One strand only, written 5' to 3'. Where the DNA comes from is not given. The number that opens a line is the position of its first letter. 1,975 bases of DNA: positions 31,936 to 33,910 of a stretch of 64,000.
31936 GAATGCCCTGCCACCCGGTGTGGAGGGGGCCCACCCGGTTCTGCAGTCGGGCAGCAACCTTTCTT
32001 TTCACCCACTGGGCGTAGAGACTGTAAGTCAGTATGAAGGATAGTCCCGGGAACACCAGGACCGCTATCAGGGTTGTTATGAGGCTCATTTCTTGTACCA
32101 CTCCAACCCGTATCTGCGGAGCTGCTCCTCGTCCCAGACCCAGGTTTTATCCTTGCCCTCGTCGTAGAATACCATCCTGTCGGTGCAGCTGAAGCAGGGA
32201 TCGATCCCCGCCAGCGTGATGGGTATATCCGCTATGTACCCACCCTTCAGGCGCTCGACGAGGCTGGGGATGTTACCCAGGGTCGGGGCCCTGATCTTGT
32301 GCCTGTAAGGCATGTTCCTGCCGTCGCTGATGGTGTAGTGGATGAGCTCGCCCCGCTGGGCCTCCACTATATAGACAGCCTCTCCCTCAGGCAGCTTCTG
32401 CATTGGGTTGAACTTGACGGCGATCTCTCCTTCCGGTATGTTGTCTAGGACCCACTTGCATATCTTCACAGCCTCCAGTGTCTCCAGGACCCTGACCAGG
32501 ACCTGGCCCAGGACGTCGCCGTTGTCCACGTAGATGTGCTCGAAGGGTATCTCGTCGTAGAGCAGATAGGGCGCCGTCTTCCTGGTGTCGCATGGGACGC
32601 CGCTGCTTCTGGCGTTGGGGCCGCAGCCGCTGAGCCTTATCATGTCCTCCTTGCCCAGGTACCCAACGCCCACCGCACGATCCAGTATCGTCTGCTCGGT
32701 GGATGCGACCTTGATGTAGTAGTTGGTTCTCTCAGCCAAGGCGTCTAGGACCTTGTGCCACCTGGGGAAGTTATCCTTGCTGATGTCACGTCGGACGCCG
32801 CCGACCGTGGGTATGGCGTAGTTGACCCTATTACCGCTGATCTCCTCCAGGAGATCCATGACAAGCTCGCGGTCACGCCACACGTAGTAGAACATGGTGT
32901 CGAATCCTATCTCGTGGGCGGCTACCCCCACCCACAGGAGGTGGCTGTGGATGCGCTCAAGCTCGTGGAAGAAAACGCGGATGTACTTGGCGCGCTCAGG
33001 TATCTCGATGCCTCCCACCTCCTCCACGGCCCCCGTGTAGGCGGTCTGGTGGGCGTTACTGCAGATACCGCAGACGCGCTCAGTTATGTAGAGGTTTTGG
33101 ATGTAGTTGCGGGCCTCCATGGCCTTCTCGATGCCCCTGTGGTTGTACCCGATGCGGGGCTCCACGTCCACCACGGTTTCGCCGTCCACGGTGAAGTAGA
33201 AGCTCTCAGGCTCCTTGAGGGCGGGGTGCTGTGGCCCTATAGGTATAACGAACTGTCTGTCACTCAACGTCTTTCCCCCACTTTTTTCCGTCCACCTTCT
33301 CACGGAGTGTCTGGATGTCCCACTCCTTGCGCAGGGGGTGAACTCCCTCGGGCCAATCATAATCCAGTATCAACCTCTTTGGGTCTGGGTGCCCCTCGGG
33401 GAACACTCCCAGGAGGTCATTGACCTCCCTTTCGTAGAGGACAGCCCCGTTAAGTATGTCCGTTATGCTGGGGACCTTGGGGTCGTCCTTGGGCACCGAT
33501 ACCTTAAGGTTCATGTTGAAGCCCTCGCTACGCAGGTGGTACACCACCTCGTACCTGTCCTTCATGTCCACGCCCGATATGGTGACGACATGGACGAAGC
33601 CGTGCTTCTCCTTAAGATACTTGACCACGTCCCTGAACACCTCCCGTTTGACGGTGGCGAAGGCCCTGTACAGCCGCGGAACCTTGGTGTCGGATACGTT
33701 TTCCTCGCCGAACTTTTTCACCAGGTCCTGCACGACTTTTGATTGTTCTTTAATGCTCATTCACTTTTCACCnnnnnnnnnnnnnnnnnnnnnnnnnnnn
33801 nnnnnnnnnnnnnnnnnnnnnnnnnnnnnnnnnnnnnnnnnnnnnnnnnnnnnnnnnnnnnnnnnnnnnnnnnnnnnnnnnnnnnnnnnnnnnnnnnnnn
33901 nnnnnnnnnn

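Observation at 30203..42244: Complex-I-ordered, 13-gene membrane [NiFe] hydrogenase with four antiporter-like subunits, split into two divergent operons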

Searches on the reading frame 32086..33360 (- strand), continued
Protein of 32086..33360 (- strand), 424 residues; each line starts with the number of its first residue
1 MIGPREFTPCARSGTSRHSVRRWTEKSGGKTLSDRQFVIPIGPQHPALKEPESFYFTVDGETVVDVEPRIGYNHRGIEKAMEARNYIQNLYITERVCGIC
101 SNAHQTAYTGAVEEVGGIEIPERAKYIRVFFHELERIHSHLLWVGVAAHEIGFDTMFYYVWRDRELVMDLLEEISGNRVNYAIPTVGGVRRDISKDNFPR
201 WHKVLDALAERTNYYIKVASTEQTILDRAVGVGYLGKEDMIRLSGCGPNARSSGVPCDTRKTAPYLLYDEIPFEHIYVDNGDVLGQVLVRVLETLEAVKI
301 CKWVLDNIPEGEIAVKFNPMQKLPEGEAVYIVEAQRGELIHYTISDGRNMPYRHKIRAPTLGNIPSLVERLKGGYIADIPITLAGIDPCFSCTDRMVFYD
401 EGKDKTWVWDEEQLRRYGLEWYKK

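Call 50: find_encoding_contigs(protein=P0278, flank=10000, max_places=1)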
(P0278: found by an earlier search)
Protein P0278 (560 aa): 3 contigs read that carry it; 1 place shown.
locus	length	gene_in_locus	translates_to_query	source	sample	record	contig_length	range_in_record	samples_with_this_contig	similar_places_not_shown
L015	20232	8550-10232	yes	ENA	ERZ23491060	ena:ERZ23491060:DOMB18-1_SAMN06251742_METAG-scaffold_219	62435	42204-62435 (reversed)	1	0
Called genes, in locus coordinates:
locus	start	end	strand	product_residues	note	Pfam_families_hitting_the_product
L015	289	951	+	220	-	PF19810:HFX_2341_N (weak), PF22662:Csa3_N, PF13412:HTH_24, PF25212:HVO_A0114 (weak), PF13545:HTH_Crp_2 (faint)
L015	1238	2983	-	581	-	PF02538:Hydantoinase_B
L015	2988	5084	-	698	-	PF05378:Hydant_A_N, PF01968:Hydantoinase_A, PF19278:Hydant_A_C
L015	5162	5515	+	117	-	-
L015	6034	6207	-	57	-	-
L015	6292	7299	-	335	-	PF03701:UPF0181 (faint), PF08004:DUF1699 (faint)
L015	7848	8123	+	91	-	PF00507:Oxidored_q4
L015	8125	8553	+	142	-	PF01058:Oxidored_q6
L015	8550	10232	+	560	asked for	PF00329:Complex1_30kDa, PF00374:NiFeSe_Hases, PF00346:Complex1_49kDa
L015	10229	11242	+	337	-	PF00146:NADHdh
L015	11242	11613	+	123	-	PF13534:Fer4_17 (faint), PF12838:Fer4_7, PF00037:Fer4, PF12837:Fer4_6 (weak), PF13237:Fer4_10, PF14697:Fer4_21, PF13187:Fer4_9, PF00037:Fer4, +6 more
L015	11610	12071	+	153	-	PF00499:Oxidored_q3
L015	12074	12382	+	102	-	PF00420:Oxidored_q2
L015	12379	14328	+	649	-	PF00662:Proton_antipo_N, PF00361:Proton_antipo_M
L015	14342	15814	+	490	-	PF00361:Proton_antipo_M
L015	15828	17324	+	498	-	PF00361:Proton_antipo_M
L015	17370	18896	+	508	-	PF00037:Fer4 (weak), PF04422:FrhB_FdhB_N, PF04432:FrhB_FdhB_C, PF00571:CBS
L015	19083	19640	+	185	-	PF02659:Mntp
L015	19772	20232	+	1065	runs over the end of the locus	PF00270:DEAD, PF04851:ResIII (weak), PF00271:Helicase_C (faint), PF01751:Toprim, PF01131:Topoisom_bac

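Call 51: find_encoding_contigs(protein=P0271, flank=10000, max_places=1)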
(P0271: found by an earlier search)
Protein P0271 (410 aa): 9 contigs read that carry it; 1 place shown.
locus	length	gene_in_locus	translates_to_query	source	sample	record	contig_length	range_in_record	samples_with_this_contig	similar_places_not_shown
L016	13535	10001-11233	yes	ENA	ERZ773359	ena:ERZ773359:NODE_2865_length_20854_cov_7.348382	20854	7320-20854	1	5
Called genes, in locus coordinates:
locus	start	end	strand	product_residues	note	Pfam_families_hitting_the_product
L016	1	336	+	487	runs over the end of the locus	PF20091:Abhydrolase_10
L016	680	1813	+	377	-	PF04015:DUF362, PF12797:Fer4_2 (faint), PF12837:Fer4_6 (faint), PF12838:Fer4_7, PF13187:Fer4_9 (weak), PF13237:Fer4_10 (weak), PF14697:Fer4_21 (weak), PF25160:LdpA_Fe-S-bd (weak)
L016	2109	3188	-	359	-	PF01113:DapB_N (weak), PF19328:DAP_DH_C (faint)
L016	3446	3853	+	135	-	PF01155:HypA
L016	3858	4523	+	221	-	PF02492:cobW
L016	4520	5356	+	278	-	PF00708:Acylphosphatase, PF07503:zf-HYPF, PF01300:Sua5_yciO_yrdC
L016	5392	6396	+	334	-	PF00361:Proton_antipo_M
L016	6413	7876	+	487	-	PF10125:NADHdeh_related, PF00361:Proton_antipo_M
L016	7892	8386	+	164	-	PF00499:Oxidored_q3 (weak)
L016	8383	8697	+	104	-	PF00420:Oxidored_q2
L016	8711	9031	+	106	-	-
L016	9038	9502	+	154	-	PF01058:Oxidored_q6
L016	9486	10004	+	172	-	PF00329:Complex1_30kDa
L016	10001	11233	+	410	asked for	PF00374:NiFeSe_Hases, PF00346:Complex1_49kDa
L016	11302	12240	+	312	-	PF00146:NADHdh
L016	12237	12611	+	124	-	PF13484:Fer4_16 (faint), PF12838:Fer4_7, PF14697:Fer4_21 (faint), PF00037:Fer4 (weak), PF12837:Fer4_6 (weak), PF13237:Fer4_10, PF13187:Fer4_9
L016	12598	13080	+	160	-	PF01750:HycI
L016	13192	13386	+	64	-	-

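Call 52: find_encoding_contigs(protein=P0123, flank=10000, max_places=1)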
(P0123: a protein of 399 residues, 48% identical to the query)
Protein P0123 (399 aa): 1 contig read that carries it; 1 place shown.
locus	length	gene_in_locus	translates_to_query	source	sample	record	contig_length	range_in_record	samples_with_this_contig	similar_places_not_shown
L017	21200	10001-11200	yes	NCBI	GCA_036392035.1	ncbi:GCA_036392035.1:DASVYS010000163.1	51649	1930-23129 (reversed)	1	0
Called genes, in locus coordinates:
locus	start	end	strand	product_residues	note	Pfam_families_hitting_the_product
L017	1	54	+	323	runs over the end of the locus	PF00005:ABC_tran, PF13304:AAA_21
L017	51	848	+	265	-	PF01061:ABC2_membrane (weak)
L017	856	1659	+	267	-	PF01061:ABC2_membrane, PF12698:ABC2_membrane_3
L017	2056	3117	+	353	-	PF00989:PAS, PF13188:PAS_8 (faint), PF00512:HisKA, PF02518:HATPase_c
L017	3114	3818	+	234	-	PF00072:Response_reg, PF00486:Trans_reg_C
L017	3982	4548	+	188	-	PF13599:Pentapeptide_4 (faint), PF00805:Pentapeptide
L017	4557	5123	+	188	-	PF13244:MbhD (weak), PF00499:Oxidored_q3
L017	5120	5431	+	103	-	PF00420:Oxidored_q2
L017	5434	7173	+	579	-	PF00662:Proton_antipo_N, PF00361:Proton_antipo_M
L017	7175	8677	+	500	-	PF00662:Proton_antipo_N (weak), PF00361:Proton_antipo_M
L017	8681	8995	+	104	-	-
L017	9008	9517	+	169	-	PF01058:Oxidored_q6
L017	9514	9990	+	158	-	PF00329:Complex1_30kDa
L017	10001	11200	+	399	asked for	PF00374:NiFeSe_Hases, PF00346:Complex1_49kDa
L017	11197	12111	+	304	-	PF00146:NADHdh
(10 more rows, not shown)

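Call 53: find_encoding_contigs(protein=P0289, flank=10000, max_places=1)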
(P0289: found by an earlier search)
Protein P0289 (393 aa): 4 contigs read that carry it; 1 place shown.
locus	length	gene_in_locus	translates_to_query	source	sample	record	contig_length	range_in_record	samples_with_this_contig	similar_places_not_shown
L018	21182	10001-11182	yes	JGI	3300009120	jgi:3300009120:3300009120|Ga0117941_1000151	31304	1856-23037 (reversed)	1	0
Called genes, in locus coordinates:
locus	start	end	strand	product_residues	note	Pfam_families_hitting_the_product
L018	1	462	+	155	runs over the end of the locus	PF01058:Oxidored_q6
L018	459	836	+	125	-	PF00329:Complex1_30kDa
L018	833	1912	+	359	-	PF00374:NiFeSe_Hases, PF00346:Complex1_49kDa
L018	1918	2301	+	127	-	PF12797:Fer4_2 (faint), PF00037:Fer4 (weak), PF12837:Fer4_6 (faint), PF13237:Fer4_10, PF14697:Fer4_21, PF12838:Fer4_7, PF13187:Fer4_9, PF13484:Fer4_16 (faint)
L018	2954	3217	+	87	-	PF00499:Oxidored_q3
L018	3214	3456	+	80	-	-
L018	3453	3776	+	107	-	PF00420:Oxidored_q2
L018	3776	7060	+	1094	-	PF00361:Proton_antipo_M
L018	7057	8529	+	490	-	PF00361:Proton_antipo_M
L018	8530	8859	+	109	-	-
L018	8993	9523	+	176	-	PF01058:Oxidored_q6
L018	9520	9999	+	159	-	PF00329:Complex1_30kDa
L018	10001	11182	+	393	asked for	PF00374:NiFeSe_Hases, PF00346:Complex1_49kDa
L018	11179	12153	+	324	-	PF00146:NADHdh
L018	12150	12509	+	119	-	PF25160:LdpA_Fe-S-bd (faint), PF13183:Fer4_8 (weak), PF14697:Fer4_21 (weak), PF12838:Fer4_7, PF13187:Fer4_9, PF13534:Fer4_17 (weak), PF00037:Fer4, PF12838:Fer4_7 (weak), +4 more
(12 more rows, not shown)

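Call 69: find_encoding_contigs(protein=P0302, flank=10000, max_places=1)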
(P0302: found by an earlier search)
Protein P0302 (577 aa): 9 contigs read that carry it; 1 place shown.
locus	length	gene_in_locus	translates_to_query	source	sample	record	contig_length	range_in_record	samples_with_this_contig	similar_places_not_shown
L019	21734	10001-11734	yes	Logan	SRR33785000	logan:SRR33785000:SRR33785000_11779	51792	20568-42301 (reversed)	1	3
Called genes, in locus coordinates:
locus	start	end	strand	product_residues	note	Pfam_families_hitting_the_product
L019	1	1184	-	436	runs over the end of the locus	PF27218:MJ0043_C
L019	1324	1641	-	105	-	-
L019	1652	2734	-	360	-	-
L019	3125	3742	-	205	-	PF24367:DUF7523, PF13840:ACT_7 (weak)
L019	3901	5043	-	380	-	PF13183:Fer4_8, PF13237:Fer4_10 (faint), PF12838:Fer4_7 (weak), PF13534:Fer4_17 (weak), PF02754:CCG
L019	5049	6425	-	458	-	PF01565:FAD_binding_4, PF02913:FAD-oxidase_C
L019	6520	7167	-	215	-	PF22175:Ogg-HhH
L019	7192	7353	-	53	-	-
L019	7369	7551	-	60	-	-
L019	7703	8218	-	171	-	PF04307:YdjM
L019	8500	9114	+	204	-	PF01871:AMMECR1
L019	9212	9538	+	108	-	PF00507:Oxidored_q4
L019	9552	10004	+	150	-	PF01058:Oxidored_q6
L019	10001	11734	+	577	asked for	PF00329:Complex1_30kDa, PF00374:NiFeSe_Hases, PF00346:Complex1_49kDa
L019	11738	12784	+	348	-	PF00146:NADHdh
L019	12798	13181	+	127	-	PF13183:Fer4_8 (faint), PF13534:Fer4_17 (faint), PF17179:Fer4_22 (faint), PF00037:Fer4 (weak), PF12837:Fer4_6 (weak), PF12838:Fer4_7, PF13187:Fer4_9, PF00037:Fer4 (weak), +4 more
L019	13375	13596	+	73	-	PF00125:Histone, PF00808:CBFD_NFYB_HMF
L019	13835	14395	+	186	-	PF00025:Arf, PF00071:Ras, PF08477:Roc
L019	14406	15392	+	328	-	-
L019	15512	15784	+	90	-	-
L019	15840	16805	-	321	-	PF02775:TPP_enzyme_C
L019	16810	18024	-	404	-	PF01855:POR_N, PF17147:PFOR_II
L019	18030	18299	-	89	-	PF13187:Fer4_9 (faint), PF00037:Fer4 (weak), PF13237:Fer4_10, PF14697:Fer4_21, PF12838:Fer4_7 (weak), PF00037:Fer4, PF12797:Fer4_2 (weak), PF12837:Fer4_6 (weak), +1 more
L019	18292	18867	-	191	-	PF01558:POR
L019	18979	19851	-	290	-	PF02749:QRPTase_N, PF01729:QRPTase_C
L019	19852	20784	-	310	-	PF02445:NadA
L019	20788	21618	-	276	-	PF01408:GFO_IDH_MocA (faint), PF03447:NAD_binding_3, PF01958:Asp_DH_C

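Call 70: find_encoding_contigs(protein=P0131, flank=10000, max_places=1)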
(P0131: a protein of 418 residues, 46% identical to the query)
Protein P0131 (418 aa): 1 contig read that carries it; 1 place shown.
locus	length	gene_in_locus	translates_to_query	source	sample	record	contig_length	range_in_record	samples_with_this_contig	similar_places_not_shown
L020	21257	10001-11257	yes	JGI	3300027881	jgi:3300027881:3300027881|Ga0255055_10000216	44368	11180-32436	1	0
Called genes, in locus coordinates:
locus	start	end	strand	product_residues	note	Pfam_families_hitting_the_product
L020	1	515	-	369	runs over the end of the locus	PF04055:Radical_SAM, PF26257:DUF8061 (weak)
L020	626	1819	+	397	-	PF02163:Peptidase_M50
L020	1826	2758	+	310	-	PF01171:ATP_bind_3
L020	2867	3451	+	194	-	PF00210:Ferritin (weak), PF02915:Rubrerythrin, PF21349:RUBY_RBDX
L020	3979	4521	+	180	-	PF01750:HycI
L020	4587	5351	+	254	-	-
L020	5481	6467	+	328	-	-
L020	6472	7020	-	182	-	PF00258:Flavodoxin_1 (weak), PF12641:Flavodoxin_3, PF12724:Flavodoxin_5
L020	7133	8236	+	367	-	PF01924:HypD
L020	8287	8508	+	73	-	PF01455:HupF_HypC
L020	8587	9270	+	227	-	-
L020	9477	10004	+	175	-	PF00329:Complex1_30kDa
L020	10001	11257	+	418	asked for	PF00374:NiFeSe_Hases, PF00346:Complex1_49kDa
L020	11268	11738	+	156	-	PF13187:Fer4_9 (faint), PF25160:LdpA_Fe-S-bd (faint), PF13484:Fer4_16 (faint), PF00037:Fer4, PF12797:Fer4_2 (weak), PF13237:Fer4_10 (faint), PF14697:Fer4_21 (weak), PF12838:Fer4_7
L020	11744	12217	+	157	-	PF01058:Oxidored_q6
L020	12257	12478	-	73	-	PF26247:DUF8058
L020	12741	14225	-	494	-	PF00361:Proton_antipo_M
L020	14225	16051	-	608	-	PF00662:Proton_antipo_N, PF00361:Proton_antipo_M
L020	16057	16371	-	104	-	PF00420:Oxidored_q2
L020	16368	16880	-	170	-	PF00499:Oxidored_q3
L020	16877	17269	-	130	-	PF00507:Oxidored_q4 (weak)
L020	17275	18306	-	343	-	PF00146:NADHdh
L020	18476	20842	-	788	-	PF00708:Acylphosphatase, PF07503:zf-HYPF, PF01300:Sua5_yciO_yrdC, PF17788:HypF_C, PF22521:HypF_C_2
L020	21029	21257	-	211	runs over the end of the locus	PF03006:HlyIII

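Call 81: list_cluster_members(proteins=[P0031, P0119, P0060, P0046, P0037, P0050, P0053, P0067, P0076, P0104])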
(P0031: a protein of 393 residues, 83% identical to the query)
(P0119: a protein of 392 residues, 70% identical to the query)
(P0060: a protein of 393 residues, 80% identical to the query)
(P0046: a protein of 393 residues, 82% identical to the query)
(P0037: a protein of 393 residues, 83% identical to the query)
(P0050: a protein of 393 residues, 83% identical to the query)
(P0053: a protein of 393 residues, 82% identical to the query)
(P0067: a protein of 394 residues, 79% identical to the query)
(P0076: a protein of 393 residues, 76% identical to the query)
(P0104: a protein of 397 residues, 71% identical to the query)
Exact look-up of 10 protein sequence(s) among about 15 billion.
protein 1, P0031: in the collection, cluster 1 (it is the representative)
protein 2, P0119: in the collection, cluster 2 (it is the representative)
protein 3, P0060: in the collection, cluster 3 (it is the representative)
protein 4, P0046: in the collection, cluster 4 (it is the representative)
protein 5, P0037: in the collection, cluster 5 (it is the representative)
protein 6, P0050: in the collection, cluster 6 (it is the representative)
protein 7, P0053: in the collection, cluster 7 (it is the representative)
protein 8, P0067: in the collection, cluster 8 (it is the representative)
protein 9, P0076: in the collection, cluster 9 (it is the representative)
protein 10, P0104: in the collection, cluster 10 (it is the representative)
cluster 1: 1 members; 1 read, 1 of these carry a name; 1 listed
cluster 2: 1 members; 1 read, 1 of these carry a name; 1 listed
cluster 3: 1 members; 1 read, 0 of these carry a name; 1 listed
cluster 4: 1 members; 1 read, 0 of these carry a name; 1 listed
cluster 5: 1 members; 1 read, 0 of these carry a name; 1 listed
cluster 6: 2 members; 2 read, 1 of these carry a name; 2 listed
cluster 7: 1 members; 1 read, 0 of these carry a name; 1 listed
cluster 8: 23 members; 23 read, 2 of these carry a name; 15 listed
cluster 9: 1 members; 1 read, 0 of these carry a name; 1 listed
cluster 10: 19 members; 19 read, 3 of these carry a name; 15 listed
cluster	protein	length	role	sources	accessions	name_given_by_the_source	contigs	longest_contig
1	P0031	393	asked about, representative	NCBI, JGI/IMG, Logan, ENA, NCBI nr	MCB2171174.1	nickel-dependent hydrogenase large subunit [archaeon]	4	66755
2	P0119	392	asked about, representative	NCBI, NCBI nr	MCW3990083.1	MAG: nickel-dependent hydrogenase large subunit [Candidatus Bathyarchaeota archaeon] | nickel-dependent hydrogenase large subunit [Candidatus Bathyarchaeota archaeon]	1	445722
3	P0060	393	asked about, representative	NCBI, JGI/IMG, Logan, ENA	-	-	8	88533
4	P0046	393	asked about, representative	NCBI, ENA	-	-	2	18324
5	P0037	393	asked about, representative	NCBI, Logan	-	-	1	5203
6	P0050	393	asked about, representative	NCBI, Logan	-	-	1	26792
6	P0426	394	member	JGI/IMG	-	NADH-quinone oxidoreductase subunit D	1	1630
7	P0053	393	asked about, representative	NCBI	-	-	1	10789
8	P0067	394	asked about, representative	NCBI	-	-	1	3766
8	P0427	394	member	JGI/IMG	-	NADH-quinone oxidoreductase subunit D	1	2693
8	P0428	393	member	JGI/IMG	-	membrane-bound hydrogenase subunit alpha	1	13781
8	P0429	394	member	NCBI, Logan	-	-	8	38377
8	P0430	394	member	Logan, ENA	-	-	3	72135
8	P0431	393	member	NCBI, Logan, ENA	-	-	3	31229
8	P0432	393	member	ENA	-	-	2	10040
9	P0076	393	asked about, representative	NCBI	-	-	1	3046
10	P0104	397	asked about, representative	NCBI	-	-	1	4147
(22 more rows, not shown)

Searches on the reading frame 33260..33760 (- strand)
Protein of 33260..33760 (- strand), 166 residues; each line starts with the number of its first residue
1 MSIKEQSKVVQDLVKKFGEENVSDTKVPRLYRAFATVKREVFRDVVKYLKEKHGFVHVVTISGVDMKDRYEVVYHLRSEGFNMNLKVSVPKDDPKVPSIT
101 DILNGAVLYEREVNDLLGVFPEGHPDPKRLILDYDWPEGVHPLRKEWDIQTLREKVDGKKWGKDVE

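Call 3: search_protein_families(library=pfam, proteins=[window:33260-33760:-], max_evalue=0.01)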
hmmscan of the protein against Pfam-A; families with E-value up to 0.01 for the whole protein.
window:33260-33760:- (166 aa): 1 family
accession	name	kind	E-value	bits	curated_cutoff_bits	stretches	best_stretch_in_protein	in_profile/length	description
PF00329.25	Complex1_30kDa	-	3.4e-34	118.5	22.5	1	36-150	2-121/124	Respiratory-chain NADH dehydrogenase, 30 Kd subunit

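Call 5: search_protein_families(library=ncbifam, proteins=[window:33260-33760:-], max_evalue=0.001)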
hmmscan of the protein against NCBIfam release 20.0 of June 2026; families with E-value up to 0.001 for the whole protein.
window:33260-33760:- (166 aa): 17 families
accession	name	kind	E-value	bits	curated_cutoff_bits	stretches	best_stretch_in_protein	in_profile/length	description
TIGR01961.1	NuoC_fam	subfamily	1.1e-27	96.9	122.45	1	37-150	5-121/122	NADH (or F420H2) dehydrogenase, subunit C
NF004737.0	PRK06074.2-4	equivalog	2.2e-25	89.4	144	1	32-153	13-130/150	NADH-quinone oxidoreductase subunit C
NF040611.1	F420_dehyd_FpoC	exception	4.9e-24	85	220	1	6-148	3-147/158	F420H2 dehydrogenase subunit FpoC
NF004735.0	PRK06074.2-2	equivalog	8.1e-24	84.3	176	1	7-148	4-147/158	NADH-quinone oxidoreductase subunit C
NF004734.0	PRK06074.2-1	equivalog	1.6e-22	80.3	169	1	9-151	4-153/164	NADH-quinone oxidoreductase subunit C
NF004733.0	PRK06074.1-5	equivalog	8.8e-22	77.7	225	1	12-150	11-152/203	NADH-quinone oxidoreductase subunit C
NF005832.0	PRK07735.1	equivalog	3.3e-19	69.4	431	1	8-147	280-423/430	NADH-quinone oxidoreductase subunit C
NF009808.0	PRK13292.1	equivalog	5.2e-17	61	1156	1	7-150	225-376/791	NADH-quinone oxidoreductase subunit B/C/D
NF008728.0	PRK11742.1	equivalog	2.2e-16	59.3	840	1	4-149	19-174/598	NADH-quinone oxidoreductase subunit C/D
NF005856.0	PRK07785.1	equivalog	4.3e-16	59.5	224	1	35-147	104-222/246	NADH-quinone oxidoreductase subunit C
NF004730.0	PRK06074.1-1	equivalog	8.4e-15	55.2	193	1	33-150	30-159/200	NADH-quinone oxidoreductase subunit C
NF004731.0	PRK06074.1-3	equivalog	1.9e-14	54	303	1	42-150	36-148/207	NADH-quinone oxidoreductase subunit C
NF009141.0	PRK12494.1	equivalog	5e-14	52.5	175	1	37-147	48-163/175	NAD(P)H-quinone oxidoreductase subunit J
NF004736.0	PRK06074.2-3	equivalog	5e-13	49.1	239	1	7-159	19-169/183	NADH-quinone oxidoreductase subunit C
NF006304.0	PRK08491.1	equivalog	9.4e-13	48.3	228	1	33-149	59-176/263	NADH-quinone oxidoreductase subunit C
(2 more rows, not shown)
